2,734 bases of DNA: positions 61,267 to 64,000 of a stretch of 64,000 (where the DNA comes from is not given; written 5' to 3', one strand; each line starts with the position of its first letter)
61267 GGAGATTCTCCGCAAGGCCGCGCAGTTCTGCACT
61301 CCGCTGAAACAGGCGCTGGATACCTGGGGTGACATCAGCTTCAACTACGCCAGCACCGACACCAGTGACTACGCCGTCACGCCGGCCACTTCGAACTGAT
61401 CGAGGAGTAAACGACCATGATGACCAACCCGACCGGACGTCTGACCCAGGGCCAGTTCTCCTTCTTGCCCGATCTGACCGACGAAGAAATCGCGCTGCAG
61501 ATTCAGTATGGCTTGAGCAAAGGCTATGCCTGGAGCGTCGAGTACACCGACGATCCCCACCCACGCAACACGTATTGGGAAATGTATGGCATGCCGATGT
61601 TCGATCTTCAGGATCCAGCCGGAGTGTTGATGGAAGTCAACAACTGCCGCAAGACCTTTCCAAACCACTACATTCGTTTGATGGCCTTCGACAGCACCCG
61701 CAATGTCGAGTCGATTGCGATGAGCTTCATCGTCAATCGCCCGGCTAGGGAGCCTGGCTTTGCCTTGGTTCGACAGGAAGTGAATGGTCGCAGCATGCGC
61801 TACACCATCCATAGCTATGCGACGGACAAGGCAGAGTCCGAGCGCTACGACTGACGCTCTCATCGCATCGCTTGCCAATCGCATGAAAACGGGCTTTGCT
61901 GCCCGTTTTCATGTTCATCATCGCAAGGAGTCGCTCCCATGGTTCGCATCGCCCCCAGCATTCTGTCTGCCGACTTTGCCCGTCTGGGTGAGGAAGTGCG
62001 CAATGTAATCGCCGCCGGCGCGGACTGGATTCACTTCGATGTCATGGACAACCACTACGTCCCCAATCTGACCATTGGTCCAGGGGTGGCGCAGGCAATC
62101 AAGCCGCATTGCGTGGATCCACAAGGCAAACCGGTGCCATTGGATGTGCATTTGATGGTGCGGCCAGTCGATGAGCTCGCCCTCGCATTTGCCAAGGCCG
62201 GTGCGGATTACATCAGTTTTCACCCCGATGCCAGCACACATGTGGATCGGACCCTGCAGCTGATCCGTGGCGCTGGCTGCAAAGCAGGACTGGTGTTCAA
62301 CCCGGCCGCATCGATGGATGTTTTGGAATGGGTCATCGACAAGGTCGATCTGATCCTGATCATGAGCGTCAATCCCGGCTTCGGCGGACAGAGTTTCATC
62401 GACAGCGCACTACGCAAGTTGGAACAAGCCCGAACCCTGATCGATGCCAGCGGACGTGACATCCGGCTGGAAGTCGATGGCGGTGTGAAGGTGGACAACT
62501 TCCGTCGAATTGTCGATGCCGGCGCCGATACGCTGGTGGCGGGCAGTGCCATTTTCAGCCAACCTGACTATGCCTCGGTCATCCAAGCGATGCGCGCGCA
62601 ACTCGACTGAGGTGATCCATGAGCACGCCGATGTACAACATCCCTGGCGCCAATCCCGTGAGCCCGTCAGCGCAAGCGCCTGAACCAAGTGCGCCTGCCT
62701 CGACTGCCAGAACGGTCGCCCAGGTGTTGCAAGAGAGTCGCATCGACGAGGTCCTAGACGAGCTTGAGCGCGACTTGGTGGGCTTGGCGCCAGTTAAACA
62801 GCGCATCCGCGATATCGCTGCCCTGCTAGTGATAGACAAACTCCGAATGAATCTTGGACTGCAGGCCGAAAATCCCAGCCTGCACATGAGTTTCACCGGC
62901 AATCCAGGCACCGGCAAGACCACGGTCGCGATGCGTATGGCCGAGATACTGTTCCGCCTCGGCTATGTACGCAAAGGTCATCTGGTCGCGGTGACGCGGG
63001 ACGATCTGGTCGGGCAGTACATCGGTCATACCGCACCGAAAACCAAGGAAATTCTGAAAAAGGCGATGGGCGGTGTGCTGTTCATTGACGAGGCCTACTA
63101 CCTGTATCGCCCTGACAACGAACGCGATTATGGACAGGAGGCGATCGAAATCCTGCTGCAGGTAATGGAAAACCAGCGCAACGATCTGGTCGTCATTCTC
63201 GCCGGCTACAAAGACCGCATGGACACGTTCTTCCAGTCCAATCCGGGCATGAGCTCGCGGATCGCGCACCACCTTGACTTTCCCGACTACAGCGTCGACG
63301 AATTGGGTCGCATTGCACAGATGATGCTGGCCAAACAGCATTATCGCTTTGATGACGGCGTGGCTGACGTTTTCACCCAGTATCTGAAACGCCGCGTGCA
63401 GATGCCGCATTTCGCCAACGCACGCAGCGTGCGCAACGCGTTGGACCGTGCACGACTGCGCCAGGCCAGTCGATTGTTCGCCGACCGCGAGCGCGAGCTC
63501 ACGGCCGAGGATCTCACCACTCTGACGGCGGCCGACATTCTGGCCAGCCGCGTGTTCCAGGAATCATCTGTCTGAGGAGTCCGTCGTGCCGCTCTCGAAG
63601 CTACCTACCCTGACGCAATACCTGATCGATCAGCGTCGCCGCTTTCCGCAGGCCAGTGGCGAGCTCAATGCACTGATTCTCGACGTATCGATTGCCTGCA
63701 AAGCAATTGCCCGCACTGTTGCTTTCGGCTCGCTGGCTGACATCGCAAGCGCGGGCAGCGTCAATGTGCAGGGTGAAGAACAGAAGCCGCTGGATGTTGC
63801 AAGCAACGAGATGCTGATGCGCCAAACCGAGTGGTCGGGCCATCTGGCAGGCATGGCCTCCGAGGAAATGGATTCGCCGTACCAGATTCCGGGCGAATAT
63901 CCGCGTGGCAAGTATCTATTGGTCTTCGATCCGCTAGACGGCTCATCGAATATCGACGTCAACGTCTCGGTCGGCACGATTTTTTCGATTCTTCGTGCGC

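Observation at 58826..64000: Intact form IC Calvin-cycle operon in a Xanthomonadales-like chromosome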

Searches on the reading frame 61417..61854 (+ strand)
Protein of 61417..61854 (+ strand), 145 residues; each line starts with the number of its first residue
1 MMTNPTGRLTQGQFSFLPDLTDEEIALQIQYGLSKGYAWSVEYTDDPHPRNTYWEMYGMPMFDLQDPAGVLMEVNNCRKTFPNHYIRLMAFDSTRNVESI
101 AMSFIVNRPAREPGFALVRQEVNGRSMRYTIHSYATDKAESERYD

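Call 3: search_protein_families(library=ncbifam, proteins=[window:61417-61854:+])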
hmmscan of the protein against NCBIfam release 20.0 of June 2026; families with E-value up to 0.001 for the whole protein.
window:61417-61854:+ (145 aa): 1 family
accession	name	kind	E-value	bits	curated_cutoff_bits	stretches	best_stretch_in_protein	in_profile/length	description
NF053794.1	beta_CO2some_M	equivalog_domain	1.6e-05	24.3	550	1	22-109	235-318/320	beta-carboxysome scaffolding protein CcmM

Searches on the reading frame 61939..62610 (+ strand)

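Call 3: search_protein_families(library=ncbifam, proteins=[window:61939-62610:+])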
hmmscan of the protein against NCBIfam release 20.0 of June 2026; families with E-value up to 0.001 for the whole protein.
window:61939-62610:+ (223 aa): 10 families
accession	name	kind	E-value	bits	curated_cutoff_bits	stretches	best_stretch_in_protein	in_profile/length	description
TIGR01163.1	rpe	equivalog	1.6e-88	295.6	212.6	1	4-219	2-211/211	ribulose-phosphate 3-epimerase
NF004076.0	PRK05581.1-4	subfamily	8.6e-66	221.3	165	1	2-221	5-218/221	ribulose-phosphate 3-epimerase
NF007266.0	PRK09722.1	equivalog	2.1e-48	164.8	271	1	2-208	3-204/230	D-allulose 6-phosphate 3-epimerase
NF005944.0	PRK08005.1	equivalog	3.6e-27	95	376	1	4-216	3-205/210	ribulose-phosphate 3 epimerase family protein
NF005986.0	PRK08091.1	equivalog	4.1e-22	79.3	264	1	4-218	15-223/229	ribulose-phosphate 3-epimerase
NF010658.0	PRK14057.1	equivalog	8.7e-16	58.2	530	1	8-220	26-239/254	epimerase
TIGR03128.2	RuMP_HxlA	equivalog_domain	2.8e-06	27.1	200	1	160-220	147-203/205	3-hexulose-6-phosphate synthase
NF041755.1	RuMP_HxlAB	equivalog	0.00018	20.6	500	1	170-219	158-207/391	bifunctional 3-hexulose-6-phosphate synthase/6-phospho-3-hexuloisomerase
NF009833.0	PRK13307.1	equivalog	0.00093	18.2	274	0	168-219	325-376/392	bifunctional 5,6,7,8-tetrahydromethanopterin hydro-lyase/3-hexulose-6-phosphate synthase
NF003202.0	PRK04169.1-6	equivalog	0.00096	18.7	353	0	173-212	204-244/254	phosphoglycerol geranylgeranyltransferase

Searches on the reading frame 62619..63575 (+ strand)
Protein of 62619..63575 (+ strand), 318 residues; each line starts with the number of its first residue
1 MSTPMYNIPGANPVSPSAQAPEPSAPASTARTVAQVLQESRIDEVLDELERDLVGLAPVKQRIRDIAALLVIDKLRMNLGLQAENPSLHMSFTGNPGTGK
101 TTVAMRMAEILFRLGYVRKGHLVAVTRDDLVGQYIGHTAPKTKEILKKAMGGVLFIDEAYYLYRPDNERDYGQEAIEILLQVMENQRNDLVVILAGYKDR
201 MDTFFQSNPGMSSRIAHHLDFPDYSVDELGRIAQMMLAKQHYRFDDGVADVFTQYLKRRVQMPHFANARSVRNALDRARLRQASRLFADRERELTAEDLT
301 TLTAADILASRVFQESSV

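Call 3: search_protein_families(library=ncbifam, proteins=[window:62619-63575:+])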
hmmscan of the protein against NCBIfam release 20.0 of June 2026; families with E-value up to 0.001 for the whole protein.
window:62619-63575:+ (318 aa): 8 families
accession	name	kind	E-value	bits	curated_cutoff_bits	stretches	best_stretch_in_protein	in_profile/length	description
TIGR02880.1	cbbX_cfxQ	equivalog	7.4e-156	517.6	459.25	1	34-313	5-284/284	CbbX protein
TIGR02881.1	spore_V_K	equivalog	3.7e-83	278.6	422.95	1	48-307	4-261/261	stage V sporulation protein K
TIGR03922.1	T7SS_EccA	equivalog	1.2e-65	222.2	466.65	1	44-310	266-551/557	type VII secretion AAA-ATPase EccA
NF042959.1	IteA_antiphage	equivalog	1.7e-06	27.5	510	1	87-197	125-233/367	anti-phage ATPase IteA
TIGR01243.1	CDC48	subfamily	0.0002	19.8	802.65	1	38-202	168-325/733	CDC48 family AAA ATPase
NF010248.0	PRK13695.1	equivalog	0.00038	20.2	156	1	90-137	6-51/180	NTPase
TIGR02640.1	gas_vesic_GvpN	equivalog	0.00065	19.3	266.8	0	89-141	23-74/262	gas vesicle protein GvpN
TIGR01242.2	TIGR01242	subfamily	0.00088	18.4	500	0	55-159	118-216/362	proteasome-activating nucleotidase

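Call 54: search_solved_structures(query=window:62619-63575:+, max_evalue=1e-20, show_alignments=1)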
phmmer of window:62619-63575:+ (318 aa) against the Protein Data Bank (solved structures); distinct sequences matched with E-value up to 1e-20: 3.
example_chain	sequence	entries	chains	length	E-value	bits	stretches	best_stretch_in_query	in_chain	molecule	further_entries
3syk_A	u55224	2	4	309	1.9e-123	414.8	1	28-314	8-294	Protein CbbX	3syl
3zuh_A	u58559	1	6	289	5.4e-123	413.3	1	40-314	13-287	PROTEIN CBBX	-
9lur_A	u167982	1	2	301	3.2e-44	154.8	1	42-262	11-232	ESX-1 secretion system protein EccA1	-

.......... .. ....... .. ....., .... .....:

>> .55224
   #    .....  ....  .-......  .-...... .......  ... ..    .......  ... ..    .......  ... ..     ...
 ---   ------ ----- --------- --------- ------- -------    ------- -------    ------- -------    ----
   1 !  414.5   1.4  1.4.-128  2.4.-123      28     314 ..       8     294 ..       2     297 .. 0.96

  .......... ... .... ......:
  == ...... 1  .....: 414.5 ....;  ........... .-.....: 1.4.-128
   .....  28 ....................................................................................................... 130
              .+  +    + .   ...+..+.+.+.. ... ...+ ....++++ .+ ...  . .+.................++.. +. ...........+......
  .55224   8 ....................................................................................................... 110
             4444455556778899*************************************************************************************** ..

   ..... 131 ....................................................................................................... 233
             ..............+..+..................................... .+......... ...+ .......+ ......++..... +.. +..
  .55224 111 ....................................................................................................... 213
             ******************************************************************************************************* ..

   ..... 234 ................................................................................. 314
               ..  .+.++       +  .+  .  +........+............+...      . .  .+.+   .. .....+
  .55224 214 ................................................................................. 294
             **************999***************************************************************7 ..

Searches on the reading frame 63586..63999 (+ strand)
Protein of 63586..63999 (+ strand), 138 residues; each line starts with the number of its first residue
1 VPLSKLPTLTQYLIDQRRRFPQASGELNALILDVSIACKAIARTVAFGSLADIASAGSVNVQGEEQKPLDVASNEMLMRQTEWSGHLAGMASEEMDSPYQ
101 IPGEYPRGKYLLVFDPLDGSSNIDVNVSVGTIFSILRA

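Call 3: search_protein_families(library=ncbifam, proteins=[window:63586-63999:+])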
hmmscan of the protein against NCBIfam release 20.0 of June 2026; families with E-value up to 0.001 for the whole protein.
window:63586-63999:+ (138 aa): 10 families
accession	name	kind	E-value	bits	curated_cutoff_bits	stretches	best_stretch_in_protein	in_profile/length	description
NF006779.0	PRK09293.1-3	equivalog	1.7e-49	168.7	349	1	7-137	4-134/334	class 1 fructose-bisphosphatase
NF006778.0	PRK09293.1-1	equivalog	1.1e-40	139.4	368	1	5-137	3-135/335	class 1 fructose-bisphosphatase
NF006783.0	PRK09293.2-4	equivalog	1.6e-22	79.9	521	1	7-136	5-132/315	class 1 fructose-bisphosphatase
NF006780.0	PRK09293.1-4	equivalog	4.9e-21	75.1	358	1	19-138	16-132/343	class 1 fructose-bisphosphatase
NF006784.0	PRK09293.2-5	equivalog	1.5e-14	53.9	395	1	51-136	22-104/279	class 1 fructose-bisphosphatase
NF006782.0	PRK09293.2-3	equivalog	6.3e-14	51.8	457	1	28-136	2-104/280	class 1 fructose-bisphosphatase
NF006785.0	PRK09293.3-2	equivalog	5.7e-09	35.6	477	1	54-136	39-116/291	class 1 fructose-bisphosphatase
NF006786.0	PRK09293.3-3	subfamily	1.2e-07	31.2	428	1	54-136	31-109/286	class 1 fructose-bisphosphatase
NF006781.0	PRK09293.2-1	equivalog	4.2e-05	23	576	1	87-135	72-116/290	class 1 fructose-bisphosphatase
NF009321.0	PRK12676.1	equivalog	0.00079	18.6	264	1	57-127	35-100/264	bifunctional fructose-bisphosphatase/inositol-phosphate phosphatase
